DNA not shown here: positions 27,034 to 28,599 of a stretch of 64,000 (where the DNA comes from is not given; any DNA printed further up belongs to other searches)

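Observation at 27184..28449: Beta-class DNA methyltransferase fused to an Mrr-like PD-(D/E)XK nuclease domain; candidate single-chain R-M or defence gene on the island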

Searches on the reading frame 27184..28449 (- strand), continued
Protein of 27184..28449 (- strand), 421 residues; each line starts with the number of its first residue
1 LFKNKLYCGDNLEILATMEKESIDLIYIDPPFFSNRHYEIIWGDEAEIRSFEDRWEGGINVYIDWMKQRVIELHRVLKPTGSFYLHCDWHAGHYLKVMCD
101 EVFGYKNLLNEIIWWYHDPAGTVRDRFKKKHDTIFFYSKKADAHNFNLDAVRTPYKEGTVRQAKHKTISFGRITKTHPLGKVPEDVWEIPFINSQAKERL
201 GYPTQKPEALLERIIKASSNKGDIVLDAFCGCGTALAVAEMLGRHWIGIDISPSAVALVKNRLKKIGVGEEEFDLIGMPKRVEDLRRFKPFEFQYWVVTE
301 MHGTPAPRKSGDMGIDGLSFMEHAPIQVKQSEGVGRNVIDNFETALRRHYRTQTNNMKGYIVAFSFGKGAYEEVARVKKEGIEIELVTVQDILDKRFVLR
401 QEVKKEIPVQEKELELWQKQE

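Call 43: search_dna_similar(query=window:27184-28449:-, collection=phages, mode=protein, max_rows=25)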
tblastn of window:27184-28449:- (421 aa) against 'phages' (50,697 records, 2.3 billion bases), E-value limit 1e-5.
Records with a match: 894; places in all: 956; records where one place covers at least 80% of the query: 5.
Best place of each record, by identity: <60% 894.
By first word of the organism name: Escherichia 94; Mycobacterium 88; Staphylococcus 53; Gordonia 53; Campylobacter 52; Synechococcus 42; Vibrio 39; Burkholderia 37; Flavobacterium 31; Klebsiella 29; and 79 more.
By host as written in the record: - 146; Mycobacterium smegmatis mc2 155 50; Gordonia terrae 3612 39; Escherichia coli 35; Campylobacter jejuni 25; Staphylococcus aureus 21; Burkholderia sp. 20; Flavobacterium sp. LMO6 19; and 250 more.
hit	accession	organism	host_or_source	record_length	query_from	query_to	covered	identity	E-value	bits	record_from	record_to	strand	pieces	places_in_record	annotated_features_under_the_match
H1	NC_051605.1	Mycobacterium phage Amgine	Mycobacterium smegmatis mc2 155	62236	3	328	70%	43.5%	3e-34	271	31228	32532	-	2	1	37: methyltransferase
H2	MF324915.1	Mycobacterium phage Amgine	Mycobacterium smegmatis mc2 155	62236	3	328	70%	43.5%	3e-34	271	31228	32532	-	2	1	37: DNA methylase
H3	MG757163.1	Streptomyces phage OzzyJ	Streptomyces lividans JI1326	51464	3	396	94%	31.2%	6e-62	222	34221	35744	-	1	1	DNA methylase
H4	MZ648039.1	Streptomyces phage RedBear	Streptomyces lividans JI 1326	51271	4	396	93%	31.1%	8e-62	221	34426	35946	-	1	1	49: methyltransferase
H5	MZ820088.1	Streptomyces phage Katalie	Streptomyces lividans JI 1326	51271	4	396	93%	31.1%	8e-62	221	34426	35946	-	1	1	48: methyltransferase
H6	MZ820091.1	Streptomyces phage South40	Streptomyces lividans JI 1326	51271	4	396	93%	31.1%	8e-62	221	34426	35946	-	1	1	48: methyltransferase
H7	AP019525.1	Tenacibaculum phage PTm5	Tenacibaculum maritimum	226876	4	329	77%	36.6%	2e-45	228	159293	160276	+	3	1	DNA methyltransferase (x2) | hypothetical protein | type II restriction endonuclease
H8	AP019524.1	Tenacibaculum phage PTm1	Tenacibaculum maritimum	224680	4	329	77%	36.6%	2e-45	228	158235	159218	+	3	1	DNA methyltransferase (x2) | hypothetical protein | type II restriction endonuclease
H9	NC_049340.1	Tenacibaculum phage PTm1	Tenacibaculum maritimum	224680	4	329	77%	36.6%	2e-45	228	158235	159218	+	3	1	DNA methyltransferase (x2) | hypothetical protein | type II restriction endonuclease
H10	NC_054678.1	Streptomyces phage Yasdnil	Streptomyces griseus ATCC 10137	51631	4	318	67%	41.9%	4e-33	260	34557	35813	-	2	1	48: DNA methyltransferase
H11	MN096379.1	Streptomyces phage Yasdnil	Streptomyces griseus ATCC 10137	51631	4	318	67%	41.9%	4e-33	260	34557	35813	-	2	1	48: DNA methylase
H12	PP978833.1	Streptomyces phage Emaanora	Streptomyces lividans JI 1326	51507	4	318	67%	41.6%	8e-33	259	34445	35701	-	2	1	51: DNA methyltransferase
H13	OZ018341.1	Marinitoga phage MPV1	-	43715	2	347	82%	33.6%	3e-62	223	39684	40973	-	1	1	DNA methyltransferase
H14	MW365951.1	Streptomyces phage Hippo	Streptomyces lividans JI 1326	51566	4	318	75%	36.4%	4e-72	251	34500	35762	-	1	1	48: methyltransferase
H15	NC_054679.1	Streptomyces phage Werner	Streptomyces lividans JI 1326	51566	4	318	75%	36.4%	4e-72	251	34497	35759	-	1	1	48: DNA methyltransferase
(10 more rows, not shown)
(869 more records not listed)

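Call 45: get_annotated_region(hit=H3, flank=4000)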
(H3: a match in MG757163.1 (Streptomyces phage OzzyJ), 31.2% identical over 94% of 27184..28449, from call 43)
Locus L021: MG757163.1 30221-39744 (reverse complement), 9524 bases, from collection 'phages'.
description: Streptomyces phage OzzyJ, complete genome.
organism: Streptomyces phage OzzyJ (NCBI taxid 2079428)
taxonomy: Viruses; Duplodnaviria; Heunggongvirae; Uroviricota; Caudoviricetes; Arquatrovirinae; Likavirus
host: Streptomyces lividans JI1326; source: soil; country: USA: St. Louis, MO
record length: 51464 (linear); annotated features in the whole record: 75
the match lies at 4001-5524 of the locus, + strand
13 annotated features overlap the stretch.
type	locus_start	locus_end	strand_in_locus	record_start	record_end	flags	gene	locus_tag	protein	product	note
CDS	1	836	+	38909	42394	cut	-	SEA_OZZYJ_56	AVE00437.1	DnaE-like DNA polymerase III alpha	DnaE DNA polymerase III (alpha)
CDS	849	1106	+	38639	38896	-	-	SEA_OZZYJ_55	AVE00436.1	hypothetical protein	-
CDS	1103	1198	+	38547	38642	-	-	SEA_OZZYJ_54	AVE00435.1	hypothetical protein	-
CDS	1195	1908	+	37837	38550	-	-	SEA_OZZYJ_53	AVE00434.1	ThyX-like thymidylate synthase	ThyX thymidylate synthase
CDS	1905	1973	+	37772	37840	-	-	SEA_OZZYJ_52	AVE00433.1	hypothetical protein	-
CDS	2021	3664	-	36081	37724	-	-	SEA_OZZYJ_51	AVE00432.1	serine integrase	integrase, (S-int)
CDS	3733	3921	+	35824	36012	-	-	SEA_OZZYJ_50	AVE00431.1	hypothetical protein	-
CDS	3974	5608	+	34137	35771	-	-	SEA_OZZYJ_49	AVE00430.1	DNA methylase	methyltransferase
CDS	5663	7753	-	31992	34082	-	-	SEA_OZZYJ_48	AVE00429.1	ribonucleotide reductase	-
CDS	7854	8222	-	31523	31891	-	-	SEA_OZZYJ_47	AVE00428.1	hypothetical protein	-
CDS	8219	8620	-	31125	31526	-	-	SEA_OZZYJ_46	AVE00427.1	DNA binding protein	helix-turn-helix DNA binding domain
CDS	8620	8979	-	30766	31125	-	-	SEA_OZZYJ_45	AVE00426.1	hypothetical protein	-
CDS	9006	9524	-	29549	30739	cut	-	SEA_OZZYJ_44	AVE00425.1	MRE11 double-strand break endo/exonuclease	phosphoesterase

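Call 46: get_annotated_region(hit=H8, flank=3000)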
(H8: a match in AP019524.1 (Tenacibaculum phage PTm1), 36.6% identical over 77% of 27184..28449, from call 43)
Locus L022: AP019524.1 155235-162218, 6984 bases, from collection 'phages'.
description: Tenacibaculum phage PTm1 DNA, complete genome.
organism: Tenacibaculum phage PTm1 (NCBI taxid 2547425)
taxonomy: Viruses; Duplodnaviria; Heunggongvirae; Uroviricota; Caudoviricetes; Shirahamavirus; Shirahamavirus PTm1
host: Tenacibaculum maritimum; source: seawater; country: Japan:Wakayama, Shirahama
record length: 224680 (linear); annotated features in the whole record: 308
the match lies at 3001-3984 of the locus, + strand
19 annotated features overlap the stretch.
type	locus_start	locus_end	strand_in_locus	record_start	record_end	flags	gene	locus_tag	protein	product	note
CDS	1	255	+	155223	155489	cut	-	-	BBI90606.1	hypothetical protein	PTm1_ORF-214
CDS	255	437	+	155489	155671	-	-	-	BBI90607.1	hypothetical protein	PTm1_ORF-215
CDS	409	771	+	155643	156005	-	-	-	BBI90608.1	hypothetical protein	PTm1_ORF-216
CDS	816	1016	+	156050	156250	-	-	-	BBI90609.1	hypothetical protein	PTm1_ORF-217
CDS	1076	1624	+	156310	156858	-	-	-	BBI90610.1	hypothetical protein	PTm1_ORF-218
CDS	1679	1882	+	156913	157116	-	-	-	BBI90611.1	hypothetical protein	PTm1_ORF-219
CDS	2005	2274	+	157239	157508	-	-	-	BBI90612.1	hypothetical protein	PTm1_ORF-220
CDS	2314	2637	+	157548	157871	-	-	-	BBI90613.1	hypothetical protein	PTm1_ORF-221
CDS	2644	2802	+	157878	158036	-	-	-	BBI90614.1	hypothetical protein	PTm1_ORF-222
CDS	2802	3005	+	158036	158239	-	-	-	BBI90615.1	type II restriction endonuclease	PTm1_ORF-223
CDS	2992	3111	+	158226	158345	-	-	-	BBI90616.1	DNA methyltransferase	PTm1_ORF-224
CDS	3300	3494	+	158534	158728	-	-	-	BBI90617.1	hypothetical protein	PTm1_ORF-225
CDS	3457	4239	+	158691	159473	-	-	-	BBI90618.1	DNA methyltransferase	PTm1_ORF-226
CDS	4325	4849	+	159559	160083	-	-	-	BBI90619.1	hypothetical protein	PTm1_ORF-227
CDS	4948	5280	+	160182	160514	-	-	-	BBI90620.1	hypothetical protein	PTm1_ORF-228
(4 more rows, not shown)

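Call 47: get_annotated_region(hit=H13, flank=3000)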
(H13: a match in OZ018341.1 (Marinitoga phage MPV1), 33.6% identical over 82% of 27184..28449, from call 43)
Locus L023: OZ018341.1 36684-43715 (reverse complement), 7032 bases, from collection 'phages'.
description: Marinitoga phage MPV1 genome assembly, complete genome: monopartite.
organism: Marinitoga phage MPV1 (NCBI taxid 3108924)
taxonomy: Viruses; Duplodnaviria; Heunggongvirae; Uroviricota; Caudoviricetes
host: -; source: -; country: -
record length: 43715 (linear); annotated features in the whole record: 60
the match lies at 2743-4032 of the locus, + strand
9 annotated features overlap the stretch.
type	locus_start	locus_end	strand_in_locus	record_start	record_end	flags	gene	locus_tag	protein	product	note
CDS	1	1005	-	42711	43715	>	-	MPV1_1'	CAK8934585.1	Structural maintenance of chromosome-like protein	Disrupted in encapisidated version of MPV1 genome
CDS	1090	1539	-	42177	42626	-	-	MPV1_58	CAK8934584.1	hypothetical protein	-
CDS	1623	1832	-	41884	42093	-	-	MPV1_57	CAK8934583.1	Transcriptional regulator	-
CDS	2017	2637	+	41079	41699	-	-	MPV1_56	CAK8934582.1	CI-like repressor protein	-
CDS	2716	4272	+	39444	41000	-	-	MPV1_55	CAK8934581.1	DNA methyltransferase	-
CDS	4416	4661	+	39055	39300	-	-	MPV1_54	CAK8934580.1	Hypothetical protein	-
CDS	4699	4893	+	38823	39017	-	-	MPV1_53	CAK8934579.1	Hypothetical protein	-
CDS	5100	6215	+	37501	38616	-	-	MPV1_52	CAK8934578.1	Chromosome segregation ATPase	-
CDS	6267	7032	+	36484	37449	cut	-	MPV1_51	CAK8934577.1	Histidine kinase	-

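Call 70: fold_search(model_id=the predicted structure, library=pdb)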
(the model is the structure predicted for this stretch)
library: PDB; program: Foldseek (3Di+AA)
matches with E <= 10: 1321; with E <= 0.001: 112
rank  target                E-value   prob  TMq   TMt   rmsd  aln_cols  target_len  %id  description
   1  8urk_D                5.7e-18  1.00  0.48  0.78   4.3       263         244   31  Crystal structure of DNA N6-Adenine Methyltransferase M.BceJIV from Burkholderia cenocepacia in complex with duplex DN (released 2024-09-11)
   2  8urk_A                1.2e-17  1.00  0.49  0.79   4.2       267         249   30  Crystal structure of DNA N6-Adenine Methyltransferase M.BceJIV from Burkholderia cenocepacia in complex with duplex DN (released 2024-09-11)
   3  9c3u_A                2.6e-17  1.00  0.49  0.79   4.2       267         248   30  Crystal structure of DNA N6-Adenine Methyltransferase M.BceJIV from Burkholderia cenocepacia in complex with duplex DN (released 2024-09-11)
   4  9c3s_A                2.7e-17  1.00  0.49  0.78   4.2       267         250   30  Crystal structure of DNA N6-Adenine Methyltransferase M.BceJIV from Burkholderia cenocepacia in complex with duplex DN (released 2024-09-11)
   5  1nw8                  2.7e-17  1.00  0.48  0.71   5.3       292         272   27  Structure of L72P mutant beta class N6-adenine DNA methyltransferase RsrI (released 2003-07-29)
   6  6pbd_B                4.6e-17  1.00  0.45  0.56  13.4       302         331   26  DNA N6-Adenine Methyltransferase CcrM In Complex with Double-Stranded DNA Oligonucleotide Containing Its Recognition S (released 2019-10-23)
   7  1nw6                  6.2e-17  1.00  0.48  0.71   4.7       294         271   26  Structure of the beta class N6-adenine DNA methyltransferase RsrI bound to sinefungin (released 2003-07-29)
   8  1eg2                  6.2e-17  1.00  0.46  0.69   5.4       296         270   27  CRYSTAL STRUCTURE OF RHODOBACTER SPHEROIDES (N6 ADENOSINE) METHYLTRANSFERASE (M.RSRI) (released 2000-10-18)
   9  1g60_A                7.4e-17  1.00  0.47  0.79   4.7       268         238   28  Crystal Structure of Methyltransferase MboIIa (Moraxella bovis) (released 2002-05-01)
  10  6pbd_A                1.6e-16  1.00  0.43  0.52   7.0       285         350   26  DNA N6-Adenine Methyltransferase CcrM In Complex with Double-Stranded DNA Oligonucleotide Containing Its Recognition S (released 2019-10-23)
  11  9c3s_D                2.1e-16  1.00  0.46  0.75   4.6       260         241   31  Crystal structure of DNA N6-Adenine Methyltransferase M.BceJIV from Burkholderia cenocepacia in complex with duplex DN (released 2024-09-11)
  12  9c3u_C                2.2e-16  1.00  0.45  0.74   4.9       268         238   32  Crystal structure of DNA N6-Adenine Methyltransferase M.BceJIV from Burkholderia cenocepacia in complex with duplex DN (released 2024-09-11)
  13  9c3s_C                1.0e-15  1.00  0.47  0.77   4.1       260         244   30  Crystal structure of DNA N6-Adenine Methyltransferase M.BceJIV from Burkholderia cenocepacia in complex with duplex DN (released 2024-09-11)
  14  1g60_B                1.3e-15  1.00  0.46  0.81   3.7       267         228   28  Crystal Structure of Methyltransferase MboIIa (Moraxella bovis) (released 2002-05-01)
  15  9c3u_D                1.5e-15  1.00  0.46  0.78   4.3       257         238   31  Crystal structure of DNA N6-Adenine Methyltransferase M.BceJIV from Burkholderia cenocepacia in complex with duplex DN (released 2024-09-11)
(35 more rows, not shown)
